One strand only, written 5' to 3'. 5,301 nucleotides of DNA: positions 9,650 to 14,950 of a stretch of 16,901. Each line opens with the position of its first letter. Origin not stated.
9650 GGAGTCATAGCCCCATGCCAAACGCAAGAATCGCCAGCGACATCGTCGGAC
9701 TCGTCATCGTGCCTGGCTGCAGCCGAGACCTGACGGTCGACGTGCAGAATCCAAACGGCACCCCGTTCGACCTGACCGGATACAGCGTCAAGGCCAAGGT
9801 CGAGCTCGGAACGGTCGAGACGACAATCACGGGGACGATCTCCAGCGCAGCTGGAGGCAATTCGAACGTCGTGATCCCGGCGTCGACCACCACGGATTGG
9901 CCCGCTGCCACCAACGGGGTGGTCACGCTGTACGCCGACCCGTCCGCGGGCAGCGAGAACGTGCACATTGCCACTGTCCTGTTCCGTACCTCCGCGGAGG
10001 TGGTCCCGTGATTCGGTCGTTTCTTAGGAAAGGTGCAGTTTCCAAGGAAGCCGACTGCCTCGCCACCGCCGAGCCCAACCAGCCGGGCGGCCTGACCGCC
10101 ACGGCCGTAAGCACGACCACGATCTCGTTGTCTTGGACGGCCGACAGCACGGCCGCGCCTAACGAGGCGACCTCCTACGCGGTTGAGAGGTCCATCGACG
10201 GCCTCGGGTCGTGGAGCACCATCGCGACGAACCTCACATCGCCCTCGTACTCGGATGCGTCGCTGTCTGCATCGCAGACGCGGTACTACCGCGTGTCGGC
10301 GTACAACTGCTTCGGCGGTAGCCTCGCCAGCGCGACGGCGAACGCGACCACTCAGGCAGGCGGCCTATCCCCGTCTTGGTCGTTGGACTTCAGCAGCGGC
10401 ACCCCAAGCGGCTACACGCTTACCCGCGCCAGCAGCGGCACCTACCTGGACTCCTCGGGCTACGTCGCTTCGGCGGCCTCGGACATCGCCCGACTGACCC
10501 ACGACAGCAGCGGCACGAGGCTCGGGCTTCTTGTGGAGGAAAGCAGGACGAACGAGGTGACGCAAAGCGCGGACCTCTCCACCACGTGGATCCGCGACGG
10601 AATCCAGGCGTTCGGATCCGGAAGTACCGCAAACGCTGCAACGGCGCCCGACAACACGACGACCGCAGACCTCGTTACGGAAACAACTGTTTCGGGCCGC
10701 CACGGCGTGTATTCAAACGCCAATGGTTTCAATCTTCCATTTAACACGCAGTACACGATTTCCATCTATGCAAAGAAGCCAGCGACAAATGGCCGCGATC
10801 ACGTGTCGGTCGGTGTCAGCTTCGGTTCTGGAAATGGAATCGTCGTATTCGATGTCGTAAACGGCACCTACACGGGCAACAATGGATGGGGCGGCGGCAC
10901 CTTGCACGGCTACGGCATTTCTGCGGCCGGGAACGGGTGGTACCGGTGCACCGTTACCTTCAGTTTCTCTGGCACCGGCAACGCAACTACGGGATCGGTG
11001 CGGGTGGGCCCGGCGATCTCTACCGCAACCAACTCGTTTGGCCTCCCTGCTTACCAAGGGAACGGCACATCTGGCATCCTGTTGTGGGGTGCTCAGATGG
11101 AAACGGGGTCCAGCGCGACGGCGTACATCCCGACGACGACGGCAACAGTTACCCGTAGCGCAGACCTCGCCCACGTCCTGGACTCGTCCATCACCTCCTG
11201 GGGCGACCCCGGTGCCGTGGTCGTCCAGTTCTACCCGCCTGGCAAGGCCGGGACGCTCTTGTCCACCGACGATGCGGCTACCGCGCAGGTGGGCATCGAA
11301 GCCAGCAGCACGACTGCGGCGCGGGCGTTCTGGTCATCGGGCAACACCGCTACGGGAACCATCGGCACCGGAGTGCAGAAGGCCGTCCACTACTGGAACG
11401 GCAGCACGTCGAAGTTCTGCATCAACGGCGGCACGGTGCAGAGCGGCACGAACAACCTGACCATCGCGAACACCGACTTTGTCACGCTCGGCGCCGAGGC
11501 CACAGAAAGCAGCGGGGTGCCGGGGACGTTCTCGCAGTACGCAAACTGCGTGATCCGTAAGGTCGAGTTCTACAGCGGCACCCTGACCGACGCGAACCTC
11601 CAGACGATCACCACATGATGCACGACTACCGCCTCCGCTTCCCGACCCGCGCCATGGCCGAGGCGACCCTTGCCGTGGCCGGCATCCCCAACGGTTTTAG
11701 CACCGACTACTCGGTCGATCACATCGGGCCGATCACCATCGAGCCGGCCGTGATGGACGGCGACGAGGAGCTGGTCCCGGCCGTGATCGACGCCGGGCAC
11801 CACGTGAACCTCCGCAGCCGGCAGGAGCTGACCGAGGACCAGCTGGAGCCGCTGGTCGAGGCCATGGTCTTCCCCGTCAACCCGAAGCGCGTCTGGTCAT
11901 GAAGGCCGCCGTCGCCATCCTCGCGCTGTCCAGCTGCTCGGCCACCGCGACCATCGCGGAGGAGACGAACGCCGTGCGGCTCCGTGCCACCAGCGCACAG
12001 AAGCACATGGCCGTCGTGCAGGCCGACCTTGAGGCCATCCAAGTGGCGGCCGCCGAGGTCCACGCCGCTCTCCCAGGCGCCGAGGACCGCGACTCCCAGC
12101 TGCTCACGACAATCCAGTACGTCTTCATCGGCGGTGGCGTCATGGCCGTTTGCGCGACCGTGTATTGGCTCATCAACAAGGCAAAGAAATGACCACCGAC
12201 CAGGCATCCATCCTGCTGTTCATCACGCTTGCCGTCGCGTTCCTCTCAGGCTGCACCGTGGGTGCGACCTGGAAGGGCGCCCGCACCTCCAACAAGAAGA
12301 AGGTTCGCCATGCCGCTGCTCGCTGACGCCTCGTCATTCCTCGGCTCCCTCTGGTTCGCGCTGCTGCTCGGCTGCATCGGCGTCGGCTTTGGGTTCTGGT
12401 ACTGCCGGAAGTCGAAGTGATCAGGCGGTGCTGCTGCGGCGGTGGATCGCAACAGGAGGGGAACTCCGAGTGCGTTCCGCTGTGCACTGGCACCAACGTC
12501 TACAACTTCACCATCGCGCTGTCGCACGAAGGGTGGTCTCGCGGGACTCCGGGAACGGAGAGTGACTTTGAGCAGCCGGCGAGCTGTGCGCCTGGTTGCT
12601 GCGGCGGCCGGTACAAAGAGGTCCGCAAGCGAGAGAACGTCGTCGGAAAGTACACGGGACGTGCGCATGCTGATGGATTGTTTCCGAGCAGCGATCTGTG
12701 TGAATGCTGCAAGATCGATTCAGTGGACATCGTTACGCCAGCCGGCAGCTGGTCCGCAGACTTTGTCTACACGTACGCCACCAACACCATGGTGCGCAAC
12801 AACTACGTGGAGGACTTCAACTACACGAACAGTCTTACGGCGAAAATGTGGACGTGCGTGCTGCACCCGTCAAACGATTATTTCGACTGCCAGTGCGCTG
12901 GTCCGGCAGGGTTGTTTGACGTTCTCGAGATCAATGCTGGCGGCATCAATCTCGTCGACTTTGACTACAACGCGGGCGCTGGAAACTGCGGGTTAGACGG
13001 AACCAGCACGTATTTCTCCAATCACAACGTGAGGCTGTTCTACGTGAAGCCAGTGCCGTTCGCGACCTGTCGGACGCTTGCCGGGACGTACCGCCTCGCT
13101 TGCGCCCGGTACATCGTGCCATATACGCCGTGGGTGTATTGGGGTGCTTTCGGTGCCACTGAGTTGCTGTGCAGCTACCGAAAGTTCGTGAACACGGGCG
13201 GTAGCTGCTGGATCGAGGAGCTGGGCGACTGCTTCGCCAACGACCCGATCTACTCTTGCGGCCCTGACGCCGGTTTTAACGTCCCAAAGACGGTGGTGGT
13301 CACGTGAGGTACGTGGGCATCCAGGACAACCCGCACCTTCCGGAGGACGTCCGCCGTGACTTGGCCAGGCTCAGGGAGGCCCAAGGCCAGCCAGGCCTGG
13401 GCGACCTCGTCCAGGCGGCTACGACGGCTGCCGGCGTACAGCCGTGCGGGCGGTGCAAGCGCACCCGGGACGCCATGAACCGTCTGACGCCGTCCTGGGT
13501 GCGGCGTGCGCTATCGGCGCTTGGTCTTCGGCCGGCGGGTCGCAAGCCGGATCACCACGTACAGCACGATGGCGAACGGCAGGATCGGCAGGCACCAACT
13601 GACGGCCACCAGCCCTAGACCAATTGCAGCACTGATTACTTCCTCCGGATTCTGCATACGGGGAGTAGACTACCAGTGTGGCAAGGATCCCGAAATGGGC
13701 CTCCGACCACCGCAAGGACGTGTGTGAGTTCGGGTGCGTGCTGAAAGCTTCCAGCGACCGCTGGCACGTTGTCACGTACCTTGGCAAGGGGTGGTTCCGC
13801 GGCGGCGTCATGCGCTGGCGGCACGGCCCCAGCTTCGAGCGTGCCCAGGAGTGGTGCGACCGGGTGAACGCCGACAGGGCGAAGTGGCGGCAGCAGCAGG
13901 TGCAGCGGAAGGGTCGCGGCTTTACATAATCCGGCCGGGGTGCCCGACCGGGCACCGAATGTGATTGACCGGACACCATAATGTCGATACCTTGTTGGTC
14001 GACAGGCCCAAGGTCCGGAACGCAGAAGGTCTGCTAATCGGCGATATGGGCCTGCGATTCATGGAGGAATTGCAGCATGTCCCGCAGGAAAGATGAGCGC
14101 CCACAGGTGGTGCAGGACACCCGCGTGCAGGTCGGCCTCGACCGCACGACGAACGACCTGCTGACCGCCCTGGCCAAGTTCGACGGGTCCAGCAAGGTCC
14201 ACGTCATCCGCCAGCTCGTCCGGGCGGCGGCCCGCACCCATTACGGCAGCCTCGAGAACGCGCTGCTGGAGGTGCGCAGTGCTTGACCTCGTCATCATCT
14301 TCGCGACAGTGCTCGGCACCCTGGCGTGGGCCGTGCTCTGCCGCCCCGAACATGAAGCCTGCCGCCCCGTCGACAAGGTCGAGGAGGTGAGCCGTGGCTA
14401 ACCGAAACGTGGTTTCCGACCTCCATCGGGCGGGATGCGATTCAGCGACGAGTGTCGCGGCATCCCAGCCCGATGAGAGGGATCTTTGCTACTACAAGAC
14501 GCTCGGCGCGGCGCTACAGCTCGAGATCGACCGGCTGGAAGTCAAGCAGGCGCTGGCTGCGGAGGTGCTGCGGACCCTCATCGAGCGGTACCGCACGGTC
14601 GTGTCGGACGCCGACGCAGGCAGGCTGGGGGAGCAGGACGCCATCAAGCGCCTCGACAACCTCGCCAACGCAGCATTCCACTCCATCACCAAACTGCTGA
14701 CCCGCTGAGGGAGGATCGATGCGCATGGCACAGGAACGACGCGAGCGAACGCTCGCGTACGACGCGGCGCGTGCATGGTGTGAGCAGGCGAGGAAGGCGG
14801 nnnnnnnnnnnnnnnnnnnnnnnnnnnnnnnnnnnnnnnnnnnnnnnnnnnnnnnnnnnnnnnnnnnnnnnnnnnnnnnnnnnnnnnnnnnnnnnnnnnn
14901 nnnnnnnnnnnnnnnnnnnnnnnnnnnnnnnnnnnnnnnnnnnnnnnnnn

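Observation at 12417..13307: Orphan 296-aa protein with 21 cysteines, coupled to the membrane-peptide cassette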

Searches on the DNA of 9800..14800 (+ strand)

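Call 7: search_dna_similar(query=window:9800-14800:+, collection=phages, mode=near, max_rows=20)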
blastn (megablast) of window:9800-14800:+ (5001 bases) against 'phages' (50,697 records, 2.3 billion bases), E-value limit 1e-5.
No match.

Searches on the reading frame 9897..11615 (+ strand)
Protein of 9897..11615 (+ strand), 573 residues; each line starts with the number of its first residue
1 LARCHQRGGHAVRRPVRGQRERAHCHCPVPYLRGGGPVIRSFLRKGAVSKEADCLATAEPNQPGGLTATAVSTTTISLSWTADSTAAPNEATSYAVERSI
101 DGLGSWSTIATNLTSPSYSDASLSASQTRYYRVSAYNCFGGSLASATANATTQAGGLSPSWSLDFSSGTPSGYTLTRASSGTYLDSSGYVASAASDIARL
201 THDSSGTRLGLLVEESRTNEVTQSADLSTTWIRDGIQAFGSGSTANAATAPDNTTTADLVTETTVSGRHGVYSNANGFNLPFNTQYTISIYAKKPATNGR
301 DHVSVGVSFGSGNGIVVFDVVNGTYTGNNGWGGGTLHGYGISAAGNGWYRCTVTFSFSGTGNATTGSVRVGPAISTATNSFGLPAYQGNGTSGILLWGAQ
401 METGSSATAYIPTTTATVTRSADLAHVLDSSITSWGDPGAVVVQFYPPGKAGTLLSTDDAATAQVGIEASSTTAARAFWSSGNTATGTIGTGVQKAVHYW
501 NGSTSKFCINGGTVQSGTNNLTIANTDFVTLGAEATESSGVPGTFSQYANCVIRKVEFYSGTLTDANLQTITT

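Call 5: search_protein_families(library=pfam, proteins=[window:9897-11615:+], max_evalue=0.1)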
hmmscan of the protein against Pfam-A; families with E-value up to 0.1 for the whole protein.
window:9897-11615:+ (573 aa): 2 families
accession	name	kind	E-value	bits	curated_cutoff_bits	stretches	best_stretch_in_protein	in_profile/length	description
PF00041.27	fn3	-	0.00011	22.8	25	1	62-145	2-78/84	Fibronectin type III domain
PF25788.1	Ig_Rha78A_N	-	0.022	15.4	27.4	1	70-151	14-100/105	Rha78A-like, N-terminal immunoglobulin domain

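Call 6: search_protein_families(library=phrogs, proteins=[window:9897-11615:+], max_evalue=0.1)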
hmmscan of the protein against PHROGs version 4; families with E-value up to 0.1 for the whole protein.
window:9897-11615:+ (573 aa): 5 families
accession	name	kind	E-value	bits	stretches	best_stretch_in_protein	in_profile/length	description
phrog_5939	-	tail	1.9e-54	186.4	1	97-572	296-761/801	tail protein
phrog_34853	-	unknown function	2.9e-24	86.5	1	174-424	33-264/555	-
phrog_18315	-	unknown function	1.1e-05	24.5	1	57-158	103-203/918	-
phrog_11600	-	unknown function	5.9e-05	23.6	1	214-433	103-300/343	-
phrog_4971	-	tail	0.00017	22.1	1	58-153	187-280/283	major tail protein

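Call 38: search_dna_similar(query=window:10050-11615:+, collection=phages, mode=protein, max_evalue=0.00001, max_rows=25)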
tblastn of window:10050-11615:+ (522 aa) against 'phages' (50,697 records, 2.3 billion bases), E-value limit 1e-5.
Records with a match: 5; places in all: 5; records where one place covers at least 80% of the query: 0.
Best place of each record, by identity: <60% 5.
By first word of the organism name: Rhodobacter 3; Synechococcus 2.
By host as written in the record: Rhodobacter capsulatus SB1003 2; Synechococcus sp. 2; Rhodobacter capsulatus YW1 1.
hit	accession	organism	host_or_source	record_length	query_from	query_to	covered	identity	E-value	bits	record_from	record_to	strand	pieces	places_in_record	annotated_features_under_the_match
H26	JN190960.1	Rhodobacter phage RcapMu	Rhodobacter capsulatus SB1003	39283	104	376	52%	33.7%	4e-13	78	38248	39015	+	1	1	putative tail fiber protein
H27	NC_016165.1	Rhodobacter phage RcapMu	Rhodobacter capsulatus SB1003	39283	104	376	52%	33.7%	4e-13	78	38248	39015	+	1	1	tail protein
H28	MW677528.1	Rhodobacter phage RcWaterboi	Rhodobacter capsulatus YW1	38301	290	376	17%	50.6%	6e-9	65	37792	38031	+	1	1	56: minor tail protein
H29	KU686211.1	Synechococcus phage S-WAM2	Synechococcus sp.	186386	106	183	15%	42.0%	5e-6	56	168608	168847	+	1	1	hypothetical protein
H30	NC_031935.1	Synechococcus phage S-WAM2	Synechococcus sp.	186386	106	183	15%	42.0%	5e-6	56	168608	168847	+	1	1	tail protein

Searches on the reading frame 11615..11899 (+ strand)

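Call 5: search_protein_families(library=pfam, proteins=[window:11615-11899:+], max_evalue=0.1)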
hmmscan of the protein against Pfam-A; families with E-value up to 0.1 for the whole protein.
window:11615-11899:+ (95 aa): 1 family
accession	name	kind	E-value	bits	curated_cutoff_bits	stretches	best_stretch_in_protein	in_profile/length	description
PF08057.16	Ery_res_leader2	-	0.076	13.8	25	0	1-11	1-11/14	Erythromycin resistance leader peptide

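Call 6: search_protein_families(library=phrogs, proteins=[window:11615-11899:+], max_evalue=0.1)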
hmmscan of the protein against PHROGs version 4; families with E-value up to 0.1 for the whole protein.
window:11615-11899:+ (95 aa): 1 family
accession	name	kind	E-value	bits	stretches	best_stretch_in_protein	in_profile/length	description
phrog_18574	-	unknown function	0.00012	23.3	1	2-95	1-99/99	-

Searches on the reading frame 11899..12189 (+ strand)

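Call 5: search_protein_families(library=pfam, proteins=[window:11899-12189:+], max_evalue=0.1)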
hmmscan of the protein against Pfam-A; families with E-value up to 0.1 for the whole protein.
window:11899-12189:+ (97 aa): 0 families

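Call 6: search_protein_families(library=phrogs, proteins=[window:11899-12189:+], max_evalue=0.1)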
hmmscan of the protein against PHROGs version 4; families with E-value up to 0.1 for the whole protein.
window:11899-12189:+ (97 aa): 2 families
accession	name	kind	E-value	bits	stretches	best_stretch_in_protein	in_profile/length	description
phrog_28374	-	unknown function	0.045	15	1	67-91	74-98/135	-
phrog_25886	-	unknown function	0.089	13.9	1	4-94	19-110/110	-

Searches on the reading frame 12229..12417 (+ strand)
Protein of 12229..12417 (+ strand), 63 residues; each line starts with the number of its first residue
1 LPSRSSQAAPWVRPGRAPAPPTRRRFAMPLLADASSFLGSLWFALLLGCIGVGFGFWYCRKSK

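Call 5: search_protein_families(library=pfam, proteins=[window:12229-12417:+], max_evalue=0.1)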
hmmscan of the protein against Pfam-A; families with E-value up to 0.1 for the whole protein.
window:12229-12417:+ (63 aa): 0 families

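Call 6: search_protein_families(library=phrogs, proteins=[window:12229-12417:+], max_evalue=0.1)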
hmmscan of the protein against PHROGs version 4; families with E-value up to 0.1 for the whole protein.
window:12229-12417:+ (63 aa): 0 families
